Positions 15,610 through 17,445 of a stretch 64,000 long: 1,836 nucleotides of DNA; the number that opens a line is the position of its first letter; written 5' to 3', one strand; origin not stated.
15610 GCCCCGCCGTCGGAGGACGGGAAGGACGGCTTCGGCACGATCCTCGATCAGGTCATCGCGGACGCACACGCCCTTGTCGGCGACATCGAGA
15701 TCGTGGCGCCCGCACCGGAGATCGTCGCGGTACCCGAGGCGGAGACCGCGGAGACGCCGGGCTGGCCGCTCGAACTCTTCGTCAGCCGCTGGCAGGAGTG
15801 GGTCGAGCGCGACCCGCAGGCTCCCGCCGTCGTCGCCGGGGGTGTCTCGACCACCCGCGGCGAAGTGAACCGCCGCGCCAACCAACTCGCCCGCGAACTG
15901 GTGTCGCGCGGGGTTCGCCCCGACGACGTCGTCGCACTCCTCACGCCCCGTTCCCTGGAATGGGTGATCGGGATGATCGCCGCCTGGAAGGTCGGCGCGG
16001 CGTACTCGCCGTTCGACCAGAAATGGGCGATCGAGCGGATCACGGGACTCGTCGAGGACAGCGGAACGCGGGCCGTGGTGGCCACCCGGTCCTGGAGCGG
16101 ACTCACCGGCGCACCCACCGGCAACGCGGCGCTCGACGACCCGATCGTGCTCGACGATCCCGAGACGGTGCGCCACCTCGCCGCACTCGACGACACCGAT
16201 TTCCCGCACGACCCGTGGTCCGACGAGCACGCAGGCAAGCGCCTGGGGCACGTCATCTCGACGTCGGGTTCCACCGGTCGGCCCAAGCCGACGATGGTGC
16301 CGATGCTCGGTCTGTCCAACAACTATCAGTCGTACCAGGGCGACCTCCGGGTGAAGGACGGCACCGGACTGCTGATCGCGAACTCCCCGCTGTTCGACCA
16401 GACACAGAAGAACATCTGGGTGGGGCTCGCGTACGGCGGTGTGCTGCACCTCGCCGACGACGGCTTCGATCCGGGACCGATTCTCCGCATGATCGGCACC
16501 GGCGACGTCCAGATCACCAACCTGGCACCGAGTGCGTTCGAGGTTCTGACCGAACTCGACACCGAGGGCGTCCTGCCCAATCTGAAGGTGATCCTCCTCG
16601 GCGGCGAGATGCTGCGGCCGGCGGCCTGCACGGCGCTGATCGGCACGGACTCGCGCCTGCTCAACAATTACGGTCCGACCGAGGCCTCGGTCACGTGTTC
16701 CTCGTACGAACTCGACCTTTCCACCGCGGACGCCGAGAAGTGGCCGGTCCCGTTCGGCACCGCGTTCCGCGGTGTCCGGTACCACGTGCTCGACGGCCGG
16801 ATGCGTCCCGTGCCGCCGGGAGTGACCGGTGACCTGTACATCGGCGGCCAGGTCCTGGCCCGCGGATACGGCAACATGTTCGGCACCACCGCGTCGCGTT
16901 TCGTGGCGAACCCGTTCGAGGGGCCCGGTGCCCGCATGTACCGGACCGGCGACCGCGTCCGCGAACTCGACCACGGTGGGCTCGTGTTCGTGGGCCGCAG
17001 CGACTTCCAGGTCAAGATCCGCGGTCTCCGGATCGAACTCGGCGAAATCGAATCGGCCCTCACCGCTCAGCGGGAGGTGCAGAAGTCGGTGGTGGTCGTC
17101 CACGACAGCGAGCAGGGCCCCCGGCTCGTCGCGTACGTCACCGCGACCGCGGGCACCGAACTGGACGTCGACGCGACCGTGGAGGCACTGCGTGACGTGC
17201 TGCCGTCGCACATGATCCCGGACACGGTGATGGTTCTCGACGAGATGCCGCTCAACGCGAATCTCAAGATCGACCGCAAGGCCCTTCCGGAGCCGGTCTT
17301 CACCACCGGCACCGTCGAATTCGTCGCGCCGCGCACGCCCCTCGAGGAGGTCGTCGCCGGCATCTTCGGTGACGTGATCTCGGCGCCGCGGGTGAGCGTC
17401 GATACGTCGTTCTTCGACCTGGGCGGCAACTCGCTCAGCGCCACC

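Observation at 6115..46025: Candidate orphan gene cluster: a TE-less nine-module C-starter NRPS next to a p-aminophenylalanine (papABC) plus arylamine N-oxygenase operon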

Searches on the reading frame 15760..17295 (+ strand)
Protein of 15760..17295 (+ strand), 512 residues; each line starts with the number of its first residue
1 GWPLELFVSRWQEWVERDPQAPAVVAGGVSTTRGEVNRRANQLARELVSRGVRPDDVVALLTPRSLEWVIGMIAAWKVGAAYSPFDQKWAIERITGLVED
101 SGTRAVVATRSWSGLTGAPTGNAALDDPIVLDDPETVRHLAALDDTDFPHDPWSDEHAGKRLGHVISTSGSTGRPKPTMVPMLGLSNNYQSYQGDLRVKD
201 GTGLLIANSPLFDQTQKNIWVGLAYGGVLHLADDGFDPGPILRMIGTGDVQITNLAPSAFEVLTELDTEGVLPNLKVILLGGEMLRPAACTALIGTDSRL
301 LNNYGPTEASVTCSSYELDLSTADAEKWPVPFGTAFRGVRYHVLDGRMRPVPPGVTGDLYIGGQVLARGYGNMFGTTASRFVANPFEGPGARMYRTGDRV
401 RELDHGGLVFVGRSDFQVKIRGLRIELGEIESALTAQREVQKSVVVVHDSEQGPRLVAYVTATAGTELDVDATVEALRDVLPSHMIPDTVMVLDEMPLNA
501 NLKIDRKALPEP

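Call 56: search_solved_structures(query=window:15760-17295:+, max_evalue=1e-30)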
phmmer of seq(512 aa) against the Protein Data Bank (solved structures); distinct sequences matched with E-value up to 1e-30: 62 (the best 60 are shown).
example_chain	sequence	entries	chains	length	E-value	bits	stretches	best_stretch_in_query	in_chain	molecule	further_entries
6mfy_A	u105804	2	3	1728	6.6e-129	434.3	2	2-512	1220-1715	Linear gramicidin synthase subunit A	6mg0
9be3_A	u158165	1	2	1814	7.9e-129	434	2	2-512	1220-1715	Linear gramicidin synthase subunit A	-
9be4_A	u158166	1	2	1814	7.9e-129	434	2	2-512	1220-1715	Linear gramicidin synthase subunit A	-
6mfz_A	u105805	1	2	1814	7.9e-129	434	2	2-512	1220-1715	Linear gramicidin synthase subunit A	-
9meh_A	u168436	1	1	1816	7.9e-129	434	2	2-512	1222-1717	Linear gramicidin synthase subunit A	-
8xjz_C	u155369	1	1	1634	3.5e-95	323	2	22-509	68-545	Peptide synthetase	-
5u89_A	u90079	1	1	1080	5.2e-84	286.1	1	3-512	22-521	Amino acid adenylation domain protein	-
4d4g_A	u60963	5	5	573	1.5e-75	258.2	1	12-512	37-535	APNAA1 | APNA A1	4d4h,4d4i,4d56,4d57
8www_A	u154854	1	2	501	2.8e-72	247.4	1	7-512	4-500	Carrier domain-containing protein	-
6p1j_A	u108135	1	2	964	4.8e-72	246.7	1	11-509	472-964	Txo2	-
6ea3_B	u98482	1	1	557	9.4e-72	245.7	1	22-512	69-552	adenylation domain of Fuscachelin synthetase component H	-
9bfd_A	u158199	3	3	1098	2.6e-69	237.7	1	11-512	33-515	Tyrocidine synthase 1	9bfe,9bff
8hlk_A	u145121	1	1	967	8.2e-69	236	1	10-512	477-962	Microcystin synthetase B (Fragment)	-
6n8e_A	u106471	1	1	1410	7.5e-66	226.2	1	12-511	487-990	holo-ObiF1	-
5wmm_A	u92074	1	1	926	8.1e-65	222.8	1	129-480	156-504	NRPS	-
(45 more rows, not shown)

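Call 58: find_homologous_proteins(query=window:15760-17295:+, max_evalue=1e-60)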
Query seq(512 aa) (512 aa): 1951 proteins with E <= 1e-60 among 8000 candidates; the best 120 are listed.
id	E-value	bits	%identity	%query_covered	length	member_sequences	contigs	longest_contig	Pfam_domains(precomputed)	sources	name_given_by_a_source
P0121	5.6e-122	426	46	99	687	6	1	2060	PF00668.26,PF00501.35,PF13193.13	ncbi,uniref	ncbi:amino acid adenylation domain-containing protein, partial [Rhodococcus qingshengii]|uniref:non-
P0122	4.4e-116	407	44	99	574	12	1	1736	PF00501.35,PF13193.13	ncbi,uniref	ncbi:amino acid adenylation domain-containing protein, partial [Rhodococcus qingshengii]|uniref:amin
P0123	8.2e-105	370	46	88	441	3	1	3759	PF00501.35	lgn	-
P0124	3.9e-90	321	42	96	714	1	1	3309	PF00550.32,PF00501.35,PF13193.13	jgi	jgi:amino acid adenylation domain-containing protein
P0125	6.7e-89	317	39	98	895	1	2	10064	PF00668.26,PF00550.32,PF00501.35,PF13193.13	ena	-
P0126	1.1e-87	313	37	99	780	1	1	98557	PF00550.32,PF00501.35,PF13193.13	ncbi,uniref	ncbi:amino acid adenylation domain-containing protein [Actinomadura sp. 3N407]|uniref:non-ribosomal 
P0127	5.7e-86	308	41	98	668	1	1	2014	PF00668.26,PF00501.35,PF13193.13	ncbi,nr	ncbi:MAG: amino acid adenylation domain-containing protein, partial [Actinobacteria bacterium]|nr:am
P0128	1.3e-85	306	36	98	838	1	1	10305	PF00550.32,PF00501.35,PF13193.13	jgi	jgi:amino acid adenylation domain-containing protein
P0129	3.2e-85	305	35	98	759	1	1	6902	PF00550.32,PF00501.35,PF13193.13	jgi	jgi:amino acid adenylation domain-containing protein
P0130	4.3e-85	305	40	97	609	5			PF00550.32,PF00501.35,PF13193.13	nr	nr:amino acid adenylation domain-containing protein [Azospirillum endophyticum]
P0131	6.5e-85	304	37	99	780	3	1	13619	PF00550.32,PF00501.35,PF13193.13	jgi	jgi:amino acid adenylation domain-containing protein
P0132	7.5e-85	304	40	97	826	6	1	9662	PF00668.26,PF00550.32,PF00501.35,PF13193.13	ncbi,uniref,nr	ncbi:amino acid adenylation domain-containing protein [Azospirillum sp. YIM B02556]|uniref:Amino aci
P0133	1.2e-84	303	39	98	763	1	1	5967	PF00668.26,PF00550.32,PF00501.35,PF13193.13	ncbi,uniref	ncbi:amino acid adenylation domain-containing protein, partial [Streptomyces sp. adm13(2018)]|uniref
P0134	4.9e-84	301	40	100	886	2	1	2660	PF00668.26,PF00501.35,PF13193.13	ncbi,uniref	ncbi:amino acid adenylation domain-containing protein, partial [uncultured Variovorax sp.]|uniref:am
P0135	5.0e-84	301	37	98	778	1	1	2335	PF00668.26,PF00550.32,PF00501.35,PF13193.13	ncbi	ncbi:MAG: amino acid adenylation domain-containing protein, partial [Pseudomonadota bacterium]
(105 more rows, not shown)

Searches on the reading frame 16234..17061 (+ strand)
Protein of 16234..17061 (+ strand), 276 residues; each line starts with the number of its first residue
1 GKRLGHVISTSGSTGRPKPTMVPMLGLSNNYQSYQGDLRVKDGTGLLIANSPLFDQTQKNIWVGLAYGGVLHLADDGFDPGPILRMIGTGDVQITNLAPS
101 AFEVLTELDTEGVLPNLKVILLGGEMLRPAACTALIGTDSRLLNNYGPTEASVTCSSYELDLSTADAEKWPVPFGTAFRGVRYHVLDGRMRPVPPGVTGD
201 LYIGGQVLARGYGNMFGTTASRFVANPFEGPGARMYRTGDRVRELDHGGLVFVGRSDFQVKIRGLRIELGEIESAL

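Call 57: search_solved_structures(query=window:16234-17061:+, max_evalue=1e-60, show_alignments=1)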
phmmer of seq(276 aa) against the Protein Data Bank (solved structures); distinct sequences matched with E-value up to 1e-60: 5.
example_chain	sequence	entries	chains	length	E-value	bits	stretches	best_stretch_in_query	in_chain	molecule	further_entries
6mfy_A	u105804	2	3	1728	1.2e-64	221.7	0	5-274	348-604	Linear gramicidin synthase subunit A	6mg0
9be4_A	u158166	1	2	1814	1.4e-64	221.4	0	5-274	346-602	Linear gramicidin synthase subunit A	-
9be3_A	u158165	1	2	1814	1.4e-64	221.4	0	5-274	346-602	Linear gramicidin synthase subunit A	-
6mfz_A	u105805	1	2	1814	1.4e-64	221.4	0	5-274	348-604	Linear gramicidin synthase subunit A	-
9meh_A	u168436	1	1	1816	1.4e-64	221.4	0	5-274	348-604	Linear gramicidin synthase subunit A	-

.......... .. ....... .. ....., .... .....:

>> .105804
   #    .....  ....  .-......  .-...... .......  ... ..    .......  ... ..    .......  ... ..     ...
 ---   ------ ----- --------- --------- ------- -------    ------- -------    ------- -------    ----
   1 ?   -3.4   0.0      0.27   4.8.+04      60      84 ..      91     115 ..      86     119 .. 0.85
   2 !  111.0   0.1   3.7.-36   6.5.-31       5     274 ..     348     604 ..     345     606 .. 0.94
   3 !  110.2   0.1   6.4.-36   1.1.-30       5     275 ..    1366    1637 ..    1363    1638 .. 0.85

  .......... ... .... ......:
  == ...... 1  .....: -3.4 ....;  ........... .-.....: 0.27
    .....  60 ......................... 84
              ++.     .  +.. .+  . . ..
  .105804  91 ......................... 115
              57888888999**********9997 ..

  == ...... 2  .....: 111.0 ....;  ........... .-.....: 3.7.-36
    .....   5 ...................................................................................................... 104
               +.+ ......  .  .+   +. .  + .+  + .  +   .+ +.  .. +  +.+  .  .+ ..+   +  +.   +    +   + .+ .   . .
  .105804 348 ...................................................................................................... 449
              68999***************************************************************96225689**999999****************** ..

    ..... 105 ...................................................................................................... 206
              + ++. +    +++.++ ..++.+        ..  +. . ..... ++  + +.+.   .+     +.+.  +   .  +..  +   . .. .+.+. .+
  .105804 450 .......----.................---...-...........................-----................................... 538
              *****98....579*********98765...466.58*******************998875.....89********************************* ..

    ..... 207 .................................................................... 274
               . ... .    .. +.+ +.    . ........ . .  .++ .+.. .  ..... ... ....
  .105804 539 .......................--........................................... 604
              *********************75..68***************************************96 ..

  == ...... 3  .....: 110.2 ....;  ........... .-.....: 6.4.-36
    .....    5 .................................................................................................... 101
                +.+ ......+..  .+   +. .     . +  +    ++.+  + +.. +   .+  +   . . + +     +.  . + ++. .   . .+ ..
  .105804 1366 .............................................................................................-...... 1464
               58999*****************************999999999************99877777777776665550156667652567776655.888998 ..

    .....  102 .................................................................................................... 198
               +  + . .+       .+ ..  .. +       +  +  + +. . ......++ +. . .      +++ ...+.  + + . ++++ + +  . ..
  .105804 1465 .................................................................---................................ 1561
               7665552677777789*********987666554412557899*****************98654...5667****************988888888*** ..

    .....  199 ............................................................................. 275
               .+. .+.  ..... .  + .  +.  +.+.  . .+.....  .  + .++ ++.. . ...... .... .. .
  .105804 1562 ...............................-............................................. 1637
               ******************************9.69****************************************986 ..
